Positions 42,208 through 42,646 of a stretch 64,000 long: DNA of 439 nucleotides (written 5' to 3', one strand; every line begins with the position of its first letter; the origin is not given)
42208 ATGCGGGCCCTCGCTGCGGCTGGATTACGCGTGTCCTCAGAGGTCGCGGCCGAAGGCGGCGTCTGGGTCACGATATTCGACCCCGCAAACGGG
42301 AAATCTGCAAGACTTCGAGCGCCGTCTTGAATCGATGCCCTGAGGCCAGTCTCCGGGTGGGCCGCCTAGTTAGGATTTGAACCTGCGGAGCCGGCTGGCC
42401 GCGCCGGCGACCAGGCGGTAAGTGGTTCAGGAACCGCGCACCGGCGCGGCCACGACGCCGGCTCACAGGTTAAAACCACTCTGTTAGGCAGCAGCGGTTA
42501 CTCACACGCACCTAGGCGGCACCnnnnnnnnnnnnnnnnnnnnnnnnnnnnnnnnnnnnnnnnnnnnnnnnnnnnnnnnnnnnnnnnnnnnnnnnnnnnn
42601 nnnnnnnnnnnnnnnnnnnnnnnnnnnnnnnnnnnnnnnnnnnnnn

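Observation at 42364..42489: attC-like site homologous to one in the TA array 19 kb away on the opposite strand, with compensatory base-pair changes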

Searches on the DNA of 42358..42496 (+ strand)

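Call 29: build_rna_model(alignment_id=A1, structure=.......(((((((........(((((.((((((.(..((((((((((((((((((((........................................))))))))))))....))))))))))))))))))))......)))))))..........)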
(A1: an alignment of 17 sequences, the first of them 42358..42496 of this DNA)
Model R1 built from alignment A1 (17 sequences, 157 columns); structure: as given.
model positions 139; base pairs 39; branch points 0; effective number of sequences 2.34; information 0.59 bits per position. Calibrated on 0.2 Mb of random sequence (short: E-values are rough).
structure used (alignment columns):
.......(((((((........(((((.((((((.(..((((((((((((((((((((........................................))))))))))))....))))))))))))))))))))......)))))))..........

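Call 30: search_with_rna_model(model_id=R1, sources=[window, L002, L003, L004, L005, L006, L007, L008, L009, L010, L011, L012, L013, L014, L015], max_evalue=10)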
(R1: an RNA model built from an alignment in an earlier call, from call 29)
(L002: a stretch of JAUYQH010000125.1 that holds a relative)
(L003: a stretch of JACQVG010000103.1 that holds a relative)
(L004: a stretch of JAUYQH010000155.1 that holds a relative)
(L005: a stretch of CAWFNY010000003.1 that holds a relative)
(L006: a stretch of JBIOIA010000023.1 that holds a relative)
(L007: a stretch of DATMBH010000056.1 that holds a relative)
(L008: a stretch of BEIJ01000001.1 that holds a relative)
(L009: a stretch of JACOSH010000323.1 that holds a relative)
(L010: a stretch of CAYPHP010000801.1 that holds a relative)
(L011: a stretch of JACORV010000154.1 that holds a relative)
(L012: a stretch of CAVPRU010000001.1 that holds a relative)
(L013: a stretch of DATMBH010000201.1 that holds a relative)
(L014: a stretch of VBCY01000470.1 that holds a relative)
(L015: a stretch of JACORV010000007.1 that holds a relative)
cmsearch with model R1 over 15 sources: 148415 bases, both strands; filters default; matches with E-value up to 10: 77.
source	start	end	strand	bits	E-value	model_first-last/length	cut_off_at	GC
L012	4502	4640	-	134.4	1.2e-33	1-139/139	no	0.64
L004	1764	1902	+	131.9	5.5e-33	1-139/139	no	0.6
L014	3662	3802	-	129.9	1.9e-32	1-139/139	no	0.65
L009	2391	2526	-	128.6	4.4e-32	1-139/139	no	0.65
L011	1450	1590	-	127.3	9.7e-32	1-139/139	no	0.67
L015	7054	7187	+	126.2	1.9e-31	1-139/139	no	0.68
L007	2768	2905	-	125.6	2.7e-31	1-139/139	no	0.65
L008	5500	5635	+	120.5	6.8e-30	1-139/139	no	0.68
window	42358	42496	+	118.8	2e-29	1-139/139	no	0.67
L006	2840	2984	-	117.6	4.1e-29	1-139/139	no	0.71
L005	190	331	-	116.8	6.8e-29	1-139/139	no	0.68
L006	4905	5049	-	116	1.1e-28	1-139/139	no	0.7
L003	1550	1688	+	115.8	1.3e-28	1-139/139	no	0.64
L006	3427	3571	-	114.4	3.1e-28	1-139/139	no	0.67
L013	3868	4010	+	112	1.4e-27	1-139/139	no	0.67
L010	2087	2231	-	106.8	3.5e-26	1-139/139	no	0.68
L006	1171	1315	-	99.3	3.8e-24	1-139/139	no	0.71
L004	3036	3178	+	93.3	1.6e-22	1-139/139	no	0.69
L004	3583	3727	+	92.4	2.9e-22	1-139/139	no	0.66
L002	92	225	+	79.4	9.6e-19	1-139/139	no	0.68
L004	2453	2585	+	76.7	5e-18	1-139/139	no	0.67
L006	2318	2405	-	67.9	1.3e-15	1-139/139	no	0.72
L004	971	1080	+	63.9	1.5e-14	1-139/139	no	0.6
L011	892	1009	-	60.6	1.2e-13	1-139/139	no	0.67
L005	6349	6458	-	59.8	1.9e-13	1-139/139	no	0.61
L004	110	231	+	59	3.2e-13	1-139/139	no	0.61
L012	4503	4641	+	57.1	1.1e-12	1-139/139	no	0.64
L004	1763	1901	-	53.1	1.3e-11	1-139/139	no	0.6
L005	2998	3108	-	52.4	1.9e-11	1-139/139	no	0.68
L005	4883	4993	-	52.4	2e-11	1-139/139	no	0.65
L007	2769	2906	+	52.1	2.4e-11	1-139/139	no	0.65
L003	1549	1687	-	51.9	2.8e-11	1-139/139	no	0.65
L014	3663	3803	+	50.8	5.3e-11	1-139/139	no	0.65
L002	711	818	+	50.6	6.1e-11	1-139/139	no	0.64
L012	130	239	-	49.9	9.3e-11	1-139/139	no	0.67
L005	2248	2351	-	49.2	1.5e-10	1-139/139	no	0.65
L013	3867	4009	-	48.9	1.7e-10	1-139/139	no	0.66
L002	3201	3304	+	48.7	2e-10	1-139/139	no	0.66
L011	1451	1591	+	48.6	2.2e-10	1-139/139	no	0.67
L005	191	332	+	48.2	2.8e-10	1-139/139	no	0.67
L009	2392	2527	+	47.7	3.8e-10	1-139/139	no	0.66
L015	7053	7187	-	47.3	4.9e-10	1-139/139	no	0.68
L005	1309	1419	-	47.3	4.9e-10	1-139/139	no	0.64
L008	5499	5634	-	47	5.9e-10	1-139/139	no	0.68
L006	2841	2985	+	46.8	6.6e-10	1-139/139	no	0.71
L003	203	339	+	46.7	6.9e-10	1-139/139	no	0.68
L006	3428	3572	+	45.2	1.7e-09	1-139/139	no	0.68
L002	87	224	-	44.3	3.1e-09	1-139/139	no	0.67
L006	4906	5050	+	42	1.3e-08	1-139/139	no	0.7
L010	2091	2236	+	39.2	7.4e-08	1-139/139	no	0.68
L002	1901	2036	+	37.3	2.4e-07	1-139/139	no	0.66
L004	2450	2581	-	37.1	2.9e-07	1-139/139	no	0.67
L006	1519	1590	-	36.2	5e-07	1-139/139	no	0.65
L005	7039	7177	-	36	5.6e-07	1-139/139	no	0.71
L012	5347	5485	-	35.9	5.9e-07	1-139/139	no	0.64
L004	3033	3174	-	33.3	2.9e-06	1-139/139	no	0.69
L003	2386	2535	+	33.3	3e-06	1-139/139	no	0.64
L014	4344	4433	-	32.4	5.3e-06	11-128/139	no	0.58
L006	4537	4726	-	32.2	6e-06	1-139/139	no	0.72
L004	970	1079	-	30.1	2.3e-05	1-139/139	no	0.6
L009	592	669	-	28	8.3e-05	1-139/139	no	0.71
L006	1172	1316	+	27.3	0.00012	1-139/139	no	0.71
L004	5064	5255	+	25.4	0.00042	1-139/139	no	0.71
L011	893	1010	+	25.3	0.00044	1-139/139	no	0.67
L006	2319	2406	+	24.9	0.00059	1-139/139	no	0.7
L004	3582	3726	-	22.9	0.0019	1-139/139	no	0.66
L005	4884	4994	+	19.9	0.013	1-139/139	no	0.65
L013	6143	6195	+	19.2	0.02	1-139/139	no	0.62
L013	7148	7301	+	18.1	0.04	1-139/139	no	0.62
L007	688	888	-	9.3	9.8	1-139/139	no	0.69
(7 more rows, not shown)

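Call 31: search_with_rna_model(model_id=R1, sources=[window, L002, L003, L004, L005, L006, L007, L008, L009, L010, L011, L012, L013, L014, L015], max_evalue=0.001, make_alignment=true)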
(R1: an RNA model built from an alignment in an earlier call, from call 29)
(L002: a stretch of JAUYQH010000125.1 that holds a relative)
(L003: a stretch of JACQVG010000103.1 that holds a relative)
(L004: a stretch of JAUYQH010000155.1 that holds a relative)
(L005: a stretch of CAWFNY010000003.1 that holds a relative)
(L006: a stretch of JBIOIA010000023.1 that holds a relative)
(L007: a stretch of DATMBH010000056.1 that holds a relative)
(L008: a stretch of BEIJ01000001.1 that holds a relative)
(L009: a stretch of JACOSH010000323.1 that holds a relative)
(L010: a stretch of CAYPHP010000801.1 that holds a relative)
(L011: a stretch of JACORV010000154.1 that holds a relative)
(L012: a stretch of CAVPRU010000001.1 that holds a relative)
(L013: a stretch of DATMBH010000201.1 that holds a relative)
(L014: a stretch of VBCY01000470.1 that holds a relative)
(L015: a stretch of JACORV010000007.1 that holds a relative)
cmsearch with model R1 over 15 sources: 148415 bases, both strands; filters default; matches with E-value up to 0.001: 69.
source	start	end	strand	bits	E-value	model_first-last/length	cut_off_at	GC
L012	4502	4640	-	134.4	1.2e-33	1-139/139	no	0.64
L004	1764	1902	+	131.9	5.5e-33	1-139/139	no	0.6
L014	3662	3802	-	129.9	1.9e-32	1-139/139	no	0.65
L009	2391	2526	-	128.6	4.4e-32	1-139/139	no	0.65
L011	1450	1590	-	127.3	9.7e-32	1-139/139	no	0.67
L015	7054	7187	+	126.2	1.9e-31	1-139/139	no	0.68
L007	2768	2905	-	125.6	2.7e-31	1-139/139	no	0.65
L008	5500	5635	+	120.5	6.8e-30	1-139/139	no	0.68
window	42358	42496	+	118.8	2e-29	1-139/139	no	0.67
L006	2840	2984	-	117.6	4.1e-29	1-139/139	no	0.71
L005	190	331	-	116.8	6.8e-29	1-139/139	no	0.68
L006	4905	5049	-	116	1.1e-28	1-139/139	no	0.7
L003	1550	1688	+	115.8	1.3e-28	1-139/139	no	0.64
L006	3427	3571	-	114.4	3.1e-28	1-139/139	no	0.67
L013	3868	4010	+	112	1.4e-27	1-139/139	no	0.67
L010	2087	2231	-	106.8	3.5e-26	1-139/139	no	0.68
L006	1171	1315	-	99.3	3.8e-24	1-139/139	no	0.71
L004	3036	3178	+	93.3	1.6e-22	1-139/139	no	0.69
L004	3583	3727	+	92.4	2.9e-22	1-139/139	no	0.66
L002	92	225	+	79.4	9.6e-19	1-139/139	no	0.68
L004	2453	2585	+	76.7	5e-18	1-139/139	no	0.67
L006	2318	2405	-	67.9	1.3e-15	1-139/139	no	0.72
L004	971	1080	+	63.9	1.5e-14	1-139/139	no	0.6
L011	892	1009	-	60.6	1.2e-13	1-139/139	no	0.67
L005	6349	6458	-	59.8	1.9e-13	1-139/139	no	0.61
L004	110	231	+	59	3.2e-13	1-139/139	no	0.61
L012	4503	4641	+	57.1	1.1e-12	1-139/139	no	0.64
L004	1763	1901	-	53.1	1.3e-11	1-139/139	no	0.6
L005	2998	3108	-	52.4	1.9e-11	1-139/139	no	0.68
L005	4883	4993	-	52.4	2e-11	1-139/139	no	0.65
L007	2769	2906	+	52.1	2.4e-11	1-139/139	no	0.65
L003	1549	1687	-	51.9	2.8e-11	1-139/139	no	0.65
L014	3663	3803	+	50.8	5.3e-11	1-139/139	no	0.65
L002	711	818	+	50.6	6.1e-11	1-139/139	no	0.64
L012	130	239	-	49.9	9.3e-11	1-139/139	no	0.67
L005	2248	2351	-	49.2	1.5e-10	1-139/139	no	0.65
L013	3867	4009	-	48.9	1.7e-10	1-139/139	no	0.66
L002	3201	3304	+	48.7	2e-10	1-139/139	no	0.66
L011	1451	1591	+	48.6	2.2e-10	1-139/139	no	0.67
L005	191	332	+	48.2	2.8e-10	1-139/139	no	0.67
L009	2392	2527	+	47.7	3.8e-10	1-139/139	no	0.66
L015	7053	7187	-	47.3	4.9e-10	1-139/139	no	0.68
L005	1309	1419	-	47.3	4.9e-10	1-139/139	no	0.64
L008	5499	5634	-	47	5.9e-10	1-139/139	no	0.68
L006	2841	2985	+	46.8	6.6e-10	1-139/139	no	0.71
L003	203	339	+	46.7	6.9e-10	1-139/139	no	0.68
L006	3428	3572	+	45.2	1.7e-09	1-139/139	no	0.68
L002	87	224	-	44.3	3.1e-09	1-139/139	no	0.67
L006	4906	5050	+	42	1.3e-08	1-139/139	no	0.7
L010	2091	2236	+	39.2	7.4e-08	1-139/139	no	0.68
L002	1901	2036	+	37.3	2.4e-07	1-139/139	no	0.66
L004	2450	2581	-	37.1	2.9e-07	1-139/139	no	0.67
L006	1519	1590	-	36.2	5e-07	1-139/139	no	0.65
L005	7039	7177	-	36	5.6e-07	1-139/139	no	0.71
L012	5347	5485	-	35.9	5.9e-07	1-139/139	no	0.64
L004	3033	3174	-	33.3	2.9e-06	1-139/139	no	0.69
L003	2386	2535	+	33.3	3e-06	1-139/139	no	0.64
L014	4344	4433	-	32.4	5.3e-06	11-128/139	no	0.58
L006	4537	4726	-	32.2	6e-06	1-139/139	no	0.72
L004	970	1079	-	30.1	2.3e-05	1-139/139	no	0.6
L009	592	669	-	28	8.3e-05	1-139/139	no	0.71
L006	1172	1316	+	27.3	0.00012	1-139/139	no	0.71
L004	5064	5255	+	25.4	0.00042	1-139/139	no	0.71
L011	893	1010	+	25.3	0.00044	1-139/139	no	0.67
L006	2319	2406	+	24.9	0.00059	1-139/139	no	0.7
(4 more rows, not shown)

Alignment A2: 69 matches aligned to the model, 266 columns, each read 5' to 3' on its own strand. Consensus structure (alignment columns), stored with it:
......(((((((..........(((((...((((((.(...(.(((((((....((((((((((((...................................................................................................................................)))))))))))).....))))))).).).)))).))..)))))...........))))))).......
